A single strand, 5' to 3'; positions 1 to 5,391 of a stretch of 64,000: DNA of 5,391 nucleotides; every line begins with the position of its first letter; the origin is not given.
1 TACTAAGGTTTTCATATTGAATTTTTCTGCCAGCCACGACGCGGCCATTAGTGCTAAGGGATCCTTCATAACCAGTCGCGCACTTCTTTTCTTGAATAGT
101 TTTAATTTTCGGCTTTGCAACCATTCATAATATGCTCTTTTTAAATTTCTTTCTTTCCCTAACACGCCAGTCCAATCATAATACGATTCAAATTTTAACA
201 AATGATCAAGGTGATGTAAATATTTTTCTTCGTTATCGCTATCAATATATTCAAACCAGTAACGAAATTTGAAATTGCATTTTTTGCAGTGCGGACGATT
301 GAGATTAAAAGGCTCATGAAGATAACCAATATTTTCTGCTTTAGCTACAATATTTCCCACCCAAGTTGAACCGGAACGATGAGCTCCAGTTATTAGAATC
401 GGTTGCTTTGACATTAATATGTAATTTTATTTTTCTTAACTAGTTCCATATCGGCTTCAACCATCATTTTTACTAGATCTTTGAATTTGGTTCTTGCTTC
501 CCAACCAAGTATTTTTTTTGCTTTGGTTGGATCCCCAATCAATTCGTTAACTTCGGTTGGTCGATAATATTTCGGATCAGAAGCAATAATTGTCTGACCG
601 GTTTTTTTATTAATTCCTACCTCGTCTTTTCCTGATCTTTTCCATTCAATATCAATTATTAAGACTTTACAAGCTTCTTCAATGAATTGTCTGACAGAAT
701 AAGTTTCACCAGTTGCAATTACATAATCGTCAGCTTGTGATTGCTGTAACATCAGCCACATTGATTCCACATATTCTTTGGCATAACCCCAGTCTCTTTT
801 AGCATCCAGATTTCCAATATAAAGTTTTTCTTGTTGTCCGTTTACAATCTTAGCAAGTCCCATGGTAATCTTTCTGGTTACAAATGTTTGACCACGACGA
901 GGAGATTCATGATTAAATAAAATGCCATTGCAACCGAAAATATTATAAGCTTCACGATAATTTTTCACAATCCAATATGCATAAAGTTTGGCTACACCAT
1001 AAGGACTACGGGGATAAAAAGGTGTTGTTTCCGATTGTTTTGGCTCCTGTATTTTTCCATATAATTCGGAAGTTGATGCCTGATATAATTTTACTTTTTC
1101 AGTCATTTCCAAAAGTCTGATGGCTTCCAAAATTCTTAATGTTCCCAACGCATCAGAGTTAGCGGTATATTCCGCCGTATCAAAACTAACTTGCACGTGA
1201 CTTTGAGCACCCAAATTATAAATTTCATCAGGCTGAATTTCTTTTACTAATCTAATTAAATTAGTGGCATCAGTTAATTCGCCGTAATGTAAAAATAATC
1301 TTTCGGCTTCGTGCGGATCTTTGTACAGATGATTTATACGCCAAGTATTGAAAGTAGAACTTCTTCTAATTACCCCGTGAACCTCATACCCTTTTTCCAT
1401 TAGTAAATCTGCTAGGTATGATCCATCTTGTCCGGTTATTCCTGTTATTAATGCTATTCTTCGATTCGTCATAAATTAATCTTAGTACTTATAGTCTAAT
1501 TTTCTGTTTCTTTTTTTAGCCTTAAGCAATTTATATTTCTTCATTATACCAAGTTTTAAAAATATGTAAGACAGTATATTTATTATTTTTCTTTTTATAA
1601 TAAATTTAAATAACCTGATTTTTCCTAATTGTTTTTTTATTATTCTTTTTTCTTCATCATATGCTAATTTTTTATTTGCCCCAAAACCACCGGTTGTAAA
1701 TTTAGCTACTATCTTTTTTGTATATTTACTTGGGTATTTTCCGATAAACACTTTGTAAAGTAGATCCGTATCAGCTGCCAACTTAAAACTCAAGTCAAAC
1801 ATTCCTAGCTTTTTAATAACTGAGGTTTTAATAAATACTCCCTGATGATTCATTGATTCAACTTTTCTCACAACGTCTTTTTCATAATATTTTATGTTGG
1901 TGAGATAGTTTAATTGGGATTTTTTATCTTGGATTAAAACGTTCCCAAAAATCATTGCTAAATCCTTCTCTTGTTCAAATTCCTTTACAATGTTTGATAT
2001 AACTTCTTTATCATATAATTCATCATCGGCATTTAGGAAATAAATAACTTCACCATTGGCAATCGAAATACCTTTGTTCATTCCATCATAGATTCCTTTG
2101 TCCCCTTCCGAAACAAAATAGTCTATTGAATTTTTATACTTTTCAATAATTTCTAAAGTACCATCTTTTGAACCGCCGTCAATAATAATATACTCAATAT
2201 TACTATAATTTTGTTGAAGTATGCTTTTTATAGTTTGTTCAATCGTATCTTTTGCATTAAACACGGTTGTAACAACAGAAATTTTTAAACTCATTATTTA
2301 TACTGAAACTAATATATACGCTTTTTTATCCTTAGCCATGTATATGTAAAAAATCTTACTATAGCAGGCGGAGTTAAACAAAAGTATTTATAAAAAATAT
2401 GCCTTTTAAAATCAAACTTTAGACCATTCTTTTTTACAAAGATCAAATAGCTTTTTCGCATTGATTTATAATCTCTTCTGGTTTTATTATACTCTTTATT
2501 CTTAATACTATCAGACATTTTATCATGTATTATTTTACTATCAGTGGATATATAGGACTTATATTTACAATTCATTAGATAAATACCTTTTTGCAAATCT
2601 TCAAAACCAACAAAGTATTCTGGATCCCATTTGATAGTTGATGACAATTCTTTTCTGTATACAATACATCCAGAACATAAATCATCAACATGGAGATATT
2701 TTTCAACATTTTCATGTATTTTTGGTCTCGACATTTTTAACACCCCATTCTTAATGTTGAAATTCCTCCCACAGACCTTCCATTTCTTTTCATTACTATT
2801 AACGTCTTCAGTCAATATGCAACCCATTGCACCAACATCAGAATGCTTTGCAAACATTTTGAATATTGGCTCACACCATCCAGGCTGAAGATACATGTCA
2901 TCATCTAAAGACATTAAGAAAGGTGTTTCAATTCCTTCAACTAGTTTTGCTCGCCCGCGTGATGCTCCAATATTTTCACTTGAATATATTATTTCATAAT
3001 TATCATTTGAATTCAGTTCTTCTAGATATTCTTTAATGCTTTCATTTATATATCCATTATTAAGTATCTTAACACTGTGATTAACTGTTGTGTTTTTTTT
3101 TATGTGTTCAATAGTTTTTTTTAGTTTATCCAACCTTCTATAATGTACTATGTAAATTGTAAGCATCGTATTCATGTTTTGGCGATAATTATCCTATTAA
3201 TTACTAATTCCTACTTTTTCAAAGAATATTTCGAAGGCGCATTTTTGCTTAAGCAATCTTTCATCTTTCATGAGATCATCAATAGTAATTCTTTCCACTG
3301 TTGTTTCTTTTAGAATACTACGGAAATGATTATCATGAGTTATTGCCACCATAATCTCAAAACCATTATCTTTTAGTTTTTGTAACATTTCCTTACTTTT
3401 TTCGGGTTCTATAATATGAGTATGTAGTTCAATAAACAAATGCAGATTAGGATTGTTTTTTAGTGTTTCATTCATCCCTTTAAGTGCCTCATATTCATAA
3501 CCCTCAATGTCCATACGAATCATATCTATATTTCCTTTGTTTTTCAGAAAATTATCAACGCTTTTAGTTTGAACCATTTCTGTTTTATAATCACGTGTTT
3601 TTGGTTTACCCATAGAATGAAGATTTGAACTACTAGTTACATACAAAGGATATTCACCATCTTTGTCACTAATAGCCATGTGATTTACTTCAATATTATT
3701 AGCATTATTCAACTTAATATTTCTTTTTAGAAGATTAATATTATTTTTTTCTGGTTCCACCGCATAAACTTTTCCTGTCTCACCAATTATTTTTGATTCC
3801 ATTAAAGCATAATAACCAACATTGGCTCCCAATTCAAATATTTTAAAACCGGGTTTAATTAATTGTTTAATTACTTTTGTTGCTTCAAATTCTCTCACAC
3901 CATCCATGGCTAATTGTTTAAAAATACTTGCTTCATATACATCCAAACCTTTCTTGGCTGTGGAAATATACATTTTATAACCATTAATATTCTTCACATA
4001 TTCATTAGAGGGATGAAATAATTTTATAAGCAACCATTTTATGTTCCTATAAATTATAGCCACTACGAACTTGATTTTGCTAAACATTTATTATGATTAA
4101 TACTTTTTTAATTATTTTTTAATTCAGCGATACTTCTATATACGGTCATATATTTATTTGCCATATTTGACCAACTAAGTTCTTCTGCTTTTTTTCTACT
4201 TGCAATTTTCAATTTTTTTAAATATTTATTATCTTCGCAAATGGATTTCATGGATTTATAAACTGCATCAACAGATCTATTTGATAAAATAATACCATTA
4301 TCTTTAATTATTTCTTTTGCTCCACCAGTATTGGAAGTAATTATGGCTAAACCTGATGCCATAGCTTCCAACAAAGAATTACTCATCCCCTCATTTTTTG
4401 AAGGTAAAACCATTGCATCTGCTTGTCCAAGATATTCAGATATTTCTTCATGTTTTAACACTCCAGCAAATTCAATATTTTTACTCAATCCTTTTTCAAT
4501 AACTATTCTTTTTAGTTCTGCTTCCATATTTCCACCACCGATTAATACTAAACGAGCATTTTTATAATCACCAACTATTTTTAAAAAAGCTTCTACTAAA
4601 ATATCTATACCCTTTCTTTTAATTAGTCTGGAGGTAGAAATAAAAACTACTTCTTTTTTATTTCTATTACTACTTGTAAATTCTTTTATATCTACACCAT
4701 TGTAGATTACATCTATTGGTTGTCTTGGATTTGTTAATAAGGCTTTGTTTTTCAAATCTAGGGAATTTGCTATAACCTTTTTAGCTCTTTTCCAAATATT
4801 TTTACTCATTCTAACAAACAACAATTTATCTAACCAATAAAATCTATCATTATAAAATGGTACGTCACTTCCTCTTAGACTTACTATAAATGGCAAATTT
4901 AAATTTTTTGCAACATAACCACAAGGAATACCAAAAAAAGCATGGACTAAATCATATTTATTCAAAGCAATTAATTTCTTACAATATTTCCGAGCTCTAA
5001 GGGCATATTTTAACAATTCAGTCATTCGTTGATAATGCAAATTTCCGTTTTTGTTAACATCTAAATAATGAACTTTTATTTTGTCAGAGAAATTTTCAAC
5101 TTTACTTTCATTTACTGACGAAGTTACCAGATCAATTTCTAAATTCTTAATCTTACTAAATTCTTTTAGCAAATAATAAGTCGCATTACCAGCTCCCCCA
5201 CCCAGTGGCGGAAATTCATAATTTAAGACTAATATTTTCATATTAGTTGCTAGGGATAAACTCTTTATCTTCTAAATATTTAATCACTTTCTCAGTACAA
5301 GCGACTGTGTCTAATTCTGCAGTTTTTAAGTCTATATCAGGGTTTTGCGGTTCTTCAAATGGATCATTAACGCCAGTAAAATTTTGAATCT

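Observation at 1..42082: About 42-kb uninterrupted single-strand glycan super-locus with Wzy/Wzz components but no visible Wzx or initiating phosphotransferase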

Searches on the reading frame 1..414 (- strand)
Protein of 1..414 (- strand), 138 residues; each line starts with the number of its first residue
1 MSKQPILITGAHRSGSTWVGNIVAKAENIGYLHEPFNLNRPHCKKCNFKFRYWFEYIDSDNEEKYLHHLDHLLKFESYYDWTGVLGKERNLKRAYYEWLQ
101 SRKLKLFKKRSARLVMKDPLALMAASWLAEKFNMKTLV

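Call 70: search_protein_families(library=pfam, proteins=[window:1-414:-], max_evalue=5)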
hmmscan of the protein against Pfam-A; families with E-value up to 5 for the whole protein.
window:1-414:- (138 aa): 3 families
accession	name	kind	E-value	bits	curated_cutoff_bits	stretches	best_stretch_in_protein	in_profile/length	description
PF13469.12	Sulfotransfer_3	-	8.3e-05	23.4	27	1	5-132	1-122/216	Sulfotransferase family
PF00685.33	Sulfotransfer_1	-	0.0075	16.1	22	1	4-71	2-50/255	Sulfotransferase domain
PF24292.1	DUF7479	-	0.13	12.8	27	1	26-48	16-38/60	Domain of unknown function (DUF7479)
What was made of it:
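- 1..414 (-): N-terminal 138 aa of a sulfotransferase that runs off the left window edge, so the cluster continues beyond position 1. Sulfotransfer_3 E 8e-5, below the cut-off (call 70).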

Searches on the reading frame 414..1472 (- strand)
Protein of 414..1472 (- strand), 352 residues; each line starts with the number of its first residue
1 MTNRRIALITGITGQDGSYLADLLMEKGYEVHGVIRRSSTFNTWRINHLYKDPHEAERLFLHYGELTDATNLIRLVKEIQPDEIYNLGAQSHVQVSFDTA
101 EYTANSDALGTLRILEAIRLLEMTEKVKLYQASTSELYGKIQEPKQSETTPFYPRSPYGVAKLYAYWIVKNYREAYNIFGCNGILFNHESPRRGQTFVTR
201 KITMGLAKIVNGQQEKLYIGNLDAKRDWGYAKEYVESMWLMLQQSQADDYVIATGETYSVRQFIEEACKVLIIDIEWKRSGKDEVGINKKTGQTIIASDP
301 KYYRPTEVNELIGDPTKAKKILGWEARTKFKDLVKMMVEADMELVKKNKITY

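Call 8: search_protein_families(library=pfam, proteins=[window:414-1472:-], max_evalue=0.01)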
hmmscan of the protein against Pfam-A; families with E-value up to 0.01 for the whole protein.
window:414-1472:- (352 aa): 4 families
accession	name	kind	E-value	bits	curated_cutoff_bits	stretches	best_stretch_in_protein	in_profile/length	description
PF16363.11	GDP_Man_Dehyd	-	2.2e-152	507.7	27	1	8-337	1-332/332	GDP-mannose 4,6 dehydratase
PF01370.27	Epimerase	-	2.3e-73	247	20.9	1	7-253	1-240/240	NAD dependent epimerase/dehydratase family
PF04321.23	RmlD_sub_bind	-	1.2e-07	31.5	27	1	8-184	4-151/287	RmlD substrate binding domain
PF02719.21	Polysacc_synt_2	-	0.0031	17.2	20.2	1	8-122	2-119/293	Polysaccharide biosynthesis protein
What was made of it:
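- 414..1472 (-): GDP-mannose 4,6-dehydratase (Gmd1). PF16363, 507.7 bits (call 8).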

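Call 13: find_encoding_contigs(protein=window:414-1472:-, flank=10000, max_places=6)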
Protein window:414-1472:- (352 aa): no gene with exactly this product is on record in the collection.

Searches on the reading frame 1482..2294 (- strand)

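Call 8: search_protein_families(library=pfam, proteins=[window:1482-2294:-], max_evalue=0.01)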
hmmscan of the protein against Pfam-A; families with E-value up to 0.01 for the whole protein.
window:1482-2294:- (270 aa): 3 families
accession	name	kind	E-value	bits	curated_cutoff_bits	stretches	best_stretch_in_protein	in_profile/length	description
PF00535.33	Glycos_transf_2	-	5.4e-29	101.7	23.3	1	6-133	1-130/168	Glycosyl transferase family 2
PF13641.12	Glyco_tranf_2_3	-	3.1e-09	37.6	27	1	5-184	3-196/230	Glycosyltransferase like family 2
PF10111.15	Glyco_tranf_2_2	-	3.5e-08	33.7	27.3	1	6-144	1-149/276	Glycosyltransferase like family 2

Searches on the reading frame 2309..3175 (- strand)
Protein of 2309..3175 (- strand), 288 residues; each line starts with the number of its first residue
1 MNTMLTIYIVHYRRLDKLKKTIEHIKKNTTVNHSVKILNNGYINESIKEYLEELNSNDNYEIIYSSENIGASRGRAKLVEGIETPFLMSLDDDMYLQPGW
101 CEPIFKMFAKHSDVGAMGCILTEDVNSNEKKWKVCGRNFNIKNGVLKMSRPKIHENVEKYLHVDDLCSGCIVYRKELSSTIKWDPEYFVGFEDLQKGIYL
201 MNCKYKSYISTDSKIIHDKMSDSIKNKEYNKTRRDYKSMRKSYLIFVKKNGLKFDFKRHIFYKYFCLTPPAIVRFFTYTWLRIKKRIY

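Call 8: search_protein_families(library=pfam, proteins=[window:2309-3175:-], max_evalue=0.01)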
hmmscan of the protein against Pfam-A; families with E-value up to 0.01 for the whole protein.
window:2309-3175:- (288 aa): 3 families
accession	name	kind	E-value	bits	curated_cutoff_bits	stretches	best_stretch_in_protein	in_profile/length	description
PF00535.33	Glycos_transf_2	-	2.7e-15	57.1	23.3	1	6-178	1-164/168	Glycosyl transferase family 2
PF13712.12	Glyco_tranf_2_5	-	0.00038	20.7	27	1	77-233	47-203/210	Glycosyltransferase like family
PF09258.16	Glyco_transf_64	-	0.0093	15.7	21.3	0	6-113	2-105/245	Glycosyl transferase family 64 domain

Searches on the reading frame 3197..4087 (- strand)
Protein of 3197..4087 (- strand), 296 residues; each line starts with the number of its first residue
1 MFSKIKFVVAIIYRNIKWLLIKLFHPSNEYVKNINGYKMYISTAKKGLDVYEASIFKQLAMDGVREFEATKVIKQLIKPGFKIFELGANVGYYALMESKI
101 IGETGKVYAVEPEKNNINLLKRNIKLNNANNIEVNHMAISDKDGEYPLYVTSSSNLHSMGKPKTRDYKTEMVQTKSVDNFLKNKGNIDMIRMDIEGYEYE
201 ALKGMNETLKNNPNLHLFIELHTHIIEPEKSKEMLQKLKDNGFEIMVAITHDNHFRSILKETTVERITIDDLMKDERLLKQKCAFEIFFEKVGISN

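Call 8: search_protein_families(library=pfam, proteins=[window:3197-4087:-], max_evalue=0.01)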
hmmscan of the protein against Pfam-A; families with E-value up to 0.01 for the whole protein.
window:3197-4087:- (296 aa): 7 families
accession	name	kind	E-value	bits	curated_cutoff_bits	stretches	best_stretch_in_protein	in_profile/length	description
PF05050.19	Methyltransf_21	-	7.2e-24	85.3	22.7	1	86-244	2-172/173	Methyltransferase FkbM domain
PF02475.24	TRM5-TYW2_MTfase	-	5.1e-06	27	28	1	71-132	28-88/164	TRM5/TYW2 methyltransferase domain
PF01135.25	PCMT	-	9.7e-05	22.7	20.3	1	73-136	69-130/210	Protein-L-isoaspartate(D-aspartate) O-methyltransferase (PCMT)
PF01269.23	Fibrillarin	-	0.00021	20.9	27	1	72-115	64-107/227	Fibrillarin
PF18949.5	DUF5693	-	0.0016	17.5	29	0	6-55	252-301/609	Family of unknown function (DUF5693)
PF01596.23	Methyltransf_3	-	0.0038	17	22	0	82-134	47-100/204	O-methyltransferase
PF13649.12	Methyltransf_25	-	0.0097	17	27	0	83-171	1-89/97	Methyltransferase domain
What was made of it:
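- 3197..4087 (-): FkbM-family methyltransferase. PF05050, 85.3 bits (call 8).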

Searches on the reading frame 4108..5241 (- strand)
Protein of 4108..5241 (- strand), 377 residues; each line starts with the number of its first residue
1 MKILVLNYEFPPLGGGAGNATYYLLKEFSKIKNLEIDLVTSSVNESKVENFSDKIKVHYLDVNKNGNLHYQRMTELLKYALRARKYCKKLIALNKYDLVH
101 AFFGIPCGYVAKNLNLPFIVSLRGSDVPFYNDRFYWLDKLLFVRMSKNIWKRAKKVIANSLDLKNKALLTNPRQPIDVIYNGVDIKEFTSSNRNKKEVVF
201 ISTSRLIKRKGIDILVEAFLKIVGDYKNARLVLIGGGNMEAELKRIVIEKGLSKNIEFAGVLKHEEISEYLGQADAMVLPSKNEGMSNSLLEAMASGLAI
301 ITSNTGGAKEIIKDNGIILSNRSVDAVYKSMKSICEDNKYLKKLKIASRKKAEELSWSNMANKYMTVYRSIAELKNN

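Call 8: search_protein_families(library=pfam, proteins=[window:4108-5241:-], max_evalue=0.01)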
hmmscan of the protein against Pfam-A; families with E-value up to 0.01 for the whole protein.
window:4108-5241:- (377 aa): 7 families
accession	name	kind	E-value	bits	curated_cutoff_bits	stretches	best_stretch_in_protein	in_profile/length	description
PF00534.26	Glycos_transf_1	-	2e-37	128.8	26.4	1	186-350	4-171/172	Glycosyl transferases group 1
PF13692.12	Glyco_trans_1_4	-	5.8e-31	108.1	27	1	199-337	3-142/142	Glycosyl transferases group 1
PF13439.12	Glyco_transf_4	-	4.1e-16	59.9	28.5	1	15-186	2-169/170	Glycosyltransferase Family 4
PF13477.12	Glyco_trans_4_2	-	6.3e-10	39.8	23.4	1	23-160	12-139/139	Glycosyl transferase 4-like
PF20706.3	GT4-conflict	-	4.9e-07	29.5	26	1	174-321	172-326/385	Family 4 Glycosyltransferase in conflict systems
PF11553.14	DUF3231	-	0.0043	17.1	29.6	0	291-351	48-109/165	Protein of unknown function (DUF3231)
PF13524.12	Glyco_trans_1_2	-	0.0089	16.4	25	0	246-344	27-121/144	Glycosyl transferase-like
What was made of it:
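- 4108..5241 (-): GT4 glycosyltransferase. PF00534, 128.8 bits (call 8).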
